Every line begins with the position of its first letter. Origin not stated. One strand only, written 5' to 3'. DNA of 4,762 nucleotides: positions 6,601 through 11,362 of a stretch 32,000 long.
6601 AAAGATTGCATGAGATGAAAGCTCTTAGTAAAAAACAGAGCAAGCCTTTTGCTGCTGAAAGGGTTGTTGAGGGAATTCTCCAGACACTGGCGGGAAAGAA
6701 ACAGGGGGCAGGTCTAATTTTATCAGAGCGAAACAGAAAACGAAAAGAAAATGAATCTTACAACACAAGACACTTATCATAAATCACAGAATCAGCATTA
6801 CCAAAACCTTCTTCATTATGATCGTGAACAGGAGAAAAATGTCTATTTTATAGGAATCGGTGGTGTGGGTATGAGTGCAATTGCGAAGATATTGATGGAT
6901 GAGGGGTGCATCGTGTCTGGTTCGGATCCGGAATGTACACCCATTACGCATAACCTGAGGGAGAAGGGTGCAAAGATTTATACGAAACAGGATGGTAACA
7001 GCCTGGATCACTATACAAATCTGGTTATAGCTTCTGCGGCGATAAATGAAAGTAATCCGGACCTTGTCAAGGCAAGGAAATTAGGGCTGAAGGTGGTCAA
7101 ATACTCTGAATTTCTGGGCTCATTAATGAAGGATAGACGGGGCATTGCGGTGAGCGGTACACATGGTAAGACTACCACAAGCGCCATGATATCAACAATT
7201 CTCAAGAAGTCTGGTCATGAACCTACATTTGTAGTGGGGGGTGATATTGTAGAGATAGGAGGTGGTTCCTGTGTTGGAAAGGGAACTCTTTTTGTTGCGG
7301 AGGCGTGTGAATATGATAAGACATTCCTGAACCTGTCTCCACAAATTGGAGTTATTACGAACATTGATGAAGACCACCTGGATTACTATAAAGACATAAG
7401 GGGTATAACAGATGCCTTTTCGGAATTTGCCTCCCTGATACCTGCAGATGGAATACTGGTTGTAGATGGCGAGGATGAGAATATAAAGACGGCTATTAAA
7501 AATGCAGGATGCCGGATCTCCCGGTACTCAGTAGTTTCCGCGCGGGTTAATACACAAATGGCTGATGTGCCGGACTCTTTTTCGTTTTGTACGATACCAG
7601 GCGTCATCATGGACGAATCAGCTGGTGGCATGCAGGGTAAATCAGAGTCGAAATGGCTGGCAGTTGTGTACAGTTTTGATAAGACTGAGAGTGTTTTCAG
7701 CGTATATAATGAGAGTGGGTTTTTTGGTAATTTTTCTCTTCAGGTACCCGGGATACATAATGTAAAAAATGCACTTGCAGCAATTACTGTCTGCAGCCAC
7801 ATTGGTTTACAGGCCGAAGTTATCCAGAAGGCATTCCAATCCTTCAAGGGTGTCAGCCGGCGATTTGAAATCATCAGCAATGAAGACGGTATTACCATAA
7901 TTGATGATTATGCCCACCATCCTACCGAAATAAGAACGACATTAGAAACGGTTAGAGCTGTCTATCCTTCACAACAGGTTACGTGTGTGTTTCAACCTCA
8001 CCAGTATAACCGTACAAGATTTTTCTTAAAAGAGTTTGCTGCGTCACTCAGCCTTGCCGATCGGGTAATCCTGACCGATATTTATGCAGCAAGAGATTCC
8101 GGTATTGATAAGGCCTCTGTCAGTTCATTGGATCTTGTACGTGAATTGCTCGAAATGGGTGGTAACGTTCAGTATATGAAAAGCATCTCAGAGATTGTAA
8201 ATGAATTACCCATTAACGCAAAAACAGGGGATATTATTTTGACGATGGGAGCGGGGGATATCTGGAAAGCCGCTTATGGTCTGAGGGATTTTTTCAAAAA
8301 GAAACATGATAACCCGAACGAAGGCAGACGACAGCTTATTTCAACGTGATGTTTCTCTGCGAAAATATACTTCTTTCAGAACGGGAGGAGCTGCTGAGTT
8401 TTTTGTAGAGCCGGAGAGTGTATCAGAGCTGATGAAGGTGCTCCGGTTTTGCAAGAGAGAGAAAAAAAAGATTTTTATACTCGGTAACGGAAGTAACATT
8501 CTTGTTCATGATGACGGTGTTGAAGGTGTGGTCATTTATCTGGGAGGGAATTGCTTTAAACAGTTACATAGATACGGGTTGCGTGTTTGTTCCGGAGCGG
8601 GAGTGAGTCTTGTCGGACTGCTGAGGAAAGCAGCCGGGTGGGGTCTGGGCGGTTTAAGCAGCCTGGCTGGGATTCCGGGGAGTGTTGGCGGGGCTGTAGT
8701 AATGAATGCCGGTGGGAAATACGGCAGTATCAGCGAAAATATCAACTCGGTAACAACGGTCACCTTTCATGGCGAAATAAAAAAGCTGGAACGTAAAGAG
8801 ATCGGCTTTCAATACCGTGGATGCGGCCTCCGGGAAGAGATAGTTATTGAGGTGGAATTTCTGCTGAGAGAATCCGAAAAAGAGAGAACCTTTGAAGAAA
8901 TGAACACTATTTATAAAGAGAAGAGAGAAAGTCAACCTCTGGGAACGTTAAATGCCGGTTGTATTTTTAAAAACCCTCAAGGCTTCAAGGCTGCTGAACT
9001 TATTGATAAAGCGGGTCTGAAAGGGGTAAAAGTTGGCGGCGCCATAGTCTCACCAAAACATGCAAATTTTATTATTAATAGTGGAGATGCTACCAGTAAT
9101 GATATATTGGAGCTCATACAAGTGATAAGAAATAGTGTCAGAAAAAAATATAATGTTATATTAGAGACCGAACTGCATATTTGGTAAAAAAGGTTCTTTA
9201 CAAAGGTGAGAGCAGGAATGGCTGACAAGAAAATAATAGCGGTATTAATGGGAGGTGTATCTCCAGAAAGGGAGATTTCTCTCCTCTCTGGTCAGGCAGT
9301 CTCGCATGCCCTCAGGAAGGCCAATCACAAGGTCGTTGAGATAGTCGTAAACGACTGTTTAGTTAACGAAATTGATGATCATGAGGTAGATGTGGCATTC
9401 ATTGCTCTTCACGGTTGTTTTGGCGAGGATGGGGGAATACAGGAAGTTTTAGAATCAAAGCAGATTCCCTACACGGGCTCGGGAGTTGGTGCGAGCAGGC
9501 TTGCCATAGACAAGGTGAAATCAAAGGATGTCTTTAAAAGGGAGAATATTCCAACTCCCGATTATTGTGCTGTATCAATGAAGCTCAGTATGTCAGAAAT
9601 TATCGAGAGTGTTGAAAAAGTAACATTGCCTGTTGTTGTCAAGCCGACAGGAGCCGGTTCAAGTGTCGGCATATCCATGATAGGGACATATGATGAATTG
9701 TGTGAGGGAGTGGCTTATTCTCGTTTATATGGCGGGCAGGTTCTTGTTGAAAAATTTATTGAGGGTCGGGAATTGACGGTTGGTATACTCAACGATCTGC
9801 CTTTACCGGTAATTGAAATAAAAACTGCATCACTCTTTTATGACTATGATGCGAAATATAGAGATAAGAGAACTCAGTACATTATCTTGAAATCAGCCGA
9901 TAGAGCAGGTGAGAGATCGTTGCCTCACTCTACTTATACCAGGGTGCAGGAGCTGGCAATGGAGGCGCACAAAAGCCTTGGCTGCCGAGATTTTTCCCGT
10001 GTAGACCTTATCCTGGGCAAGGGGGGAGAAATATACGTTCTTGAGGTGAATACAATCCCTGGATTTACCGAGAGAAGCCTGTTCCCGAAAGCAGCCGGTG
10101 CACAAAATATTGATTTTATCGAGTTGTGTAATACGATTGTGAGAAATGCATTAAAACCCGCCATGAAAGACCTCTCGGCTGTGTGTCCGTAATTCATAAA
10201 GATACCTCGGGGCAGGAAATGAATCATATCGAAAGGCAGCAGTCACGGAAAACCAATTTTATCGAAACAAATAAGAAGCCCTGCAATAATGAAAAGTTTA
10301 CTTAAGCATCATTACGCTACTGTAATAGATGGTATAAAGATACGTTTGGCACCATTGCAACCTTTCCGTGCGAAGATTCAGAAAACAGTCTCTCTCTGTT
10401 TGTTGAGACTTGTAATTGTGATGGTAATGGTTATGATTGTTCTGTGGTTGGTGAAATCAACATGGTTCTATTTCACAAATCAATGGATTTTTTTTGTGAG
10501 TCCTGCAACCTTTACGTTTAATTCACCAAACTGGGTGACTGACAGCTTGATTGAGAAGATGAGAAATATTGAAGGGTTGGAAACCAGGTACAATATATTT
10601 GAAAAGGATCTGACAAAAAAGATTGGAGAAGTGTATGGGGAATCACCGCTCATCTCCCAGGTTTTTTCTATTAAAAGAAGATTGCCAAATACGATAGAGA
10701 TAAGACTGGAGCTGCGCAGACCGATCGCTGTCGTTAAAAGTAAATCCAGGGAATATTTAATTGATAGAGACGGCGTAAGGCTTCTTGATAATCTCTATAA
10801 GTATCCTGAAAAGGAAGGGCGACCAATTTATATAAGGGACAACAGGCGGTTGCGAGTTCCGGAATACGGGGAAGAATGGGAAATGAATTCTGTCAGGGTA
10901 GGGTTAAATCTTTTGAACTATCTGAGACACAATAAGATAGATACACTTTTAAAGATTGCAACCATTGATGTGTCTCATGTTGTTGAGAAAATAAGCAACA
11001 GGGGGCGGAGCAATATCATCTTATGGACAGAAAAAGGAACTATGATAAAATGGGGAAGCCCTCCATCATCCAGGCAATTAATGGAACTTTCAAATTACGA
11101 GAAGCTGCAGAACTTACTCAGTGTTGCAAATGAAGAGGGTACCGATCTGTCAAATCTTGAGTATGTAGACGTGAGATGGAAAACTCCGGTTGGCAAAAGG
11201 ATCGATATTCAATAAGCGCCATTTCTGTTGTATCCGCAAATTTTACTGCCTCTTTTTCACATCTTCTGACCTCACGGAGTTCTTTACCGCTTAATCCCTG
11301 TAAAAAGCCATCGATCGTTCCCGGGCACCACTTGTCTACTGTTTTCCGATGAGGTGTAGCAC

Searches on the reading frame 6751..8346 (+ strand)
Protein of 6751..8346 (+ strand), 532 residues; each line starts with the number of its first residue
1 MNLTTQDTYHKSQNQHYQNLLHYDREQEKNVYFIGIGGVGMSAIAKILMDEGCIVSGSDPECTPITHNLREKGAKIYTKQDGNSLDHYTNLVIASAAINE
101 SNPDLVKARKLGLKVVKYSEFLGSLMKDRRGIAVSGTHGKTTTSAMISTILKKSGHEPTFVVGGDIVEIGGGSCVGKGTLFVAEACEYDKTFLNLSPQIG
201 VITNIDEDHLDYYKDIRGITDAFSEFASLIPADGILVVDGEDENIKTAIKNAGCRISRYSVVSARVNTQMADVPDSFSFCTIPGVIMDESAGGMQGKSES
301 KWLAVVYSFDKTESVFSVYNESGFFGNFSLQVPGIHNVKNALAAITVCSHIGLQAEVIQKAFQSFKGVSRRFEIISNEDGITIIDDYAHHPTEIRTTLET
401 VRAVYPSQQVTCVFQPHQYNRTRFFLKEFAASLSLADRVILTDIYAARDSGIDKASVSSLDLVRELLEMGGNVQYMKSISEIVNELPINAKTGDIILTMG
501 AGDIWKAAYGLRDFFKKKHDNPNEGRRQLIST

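Call 24: search_protein_families(library=pfam, proteins=[window:6751-8346:+], max_evalue=0.001)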
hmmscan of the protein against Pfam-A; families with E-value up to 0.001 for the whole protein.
window:6751-8346:+ (532 aa): 3 families
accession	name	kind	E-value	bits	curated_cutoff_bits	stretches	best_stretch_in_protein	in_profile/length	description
PF02875.26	Mur_ligase_C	-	8.6e-26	91.7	28.4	1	370-502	1-127/127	Mur ligase, glutamate ligase domain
PF08245.18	Mur_ligase_M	-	1.9e-24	87.2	24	1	134-347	1-199/200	Mur ligase middle domain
PF01225.30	Mur_ligase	-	3.6e-22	79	21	1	31-129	2-94/95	Mur ligase family, catalytic domain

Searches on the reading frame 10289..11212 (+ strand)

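Call 8: search_protein_families(library=pfam, proteins=[window:10289-11212:+], max_evalue=0.001)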
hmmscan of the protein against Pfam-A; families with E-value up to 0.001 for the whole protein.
window:10289-11212:+ (308 aa): 1 family
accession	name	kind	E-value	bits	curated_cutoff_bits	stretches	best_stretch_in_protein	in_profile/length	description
PF03799.20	FtsQ_DivIB_C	-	0.00043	21.5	21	0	147-296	1-114/114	Cell division protein FtsQ/DivIB, C-terminal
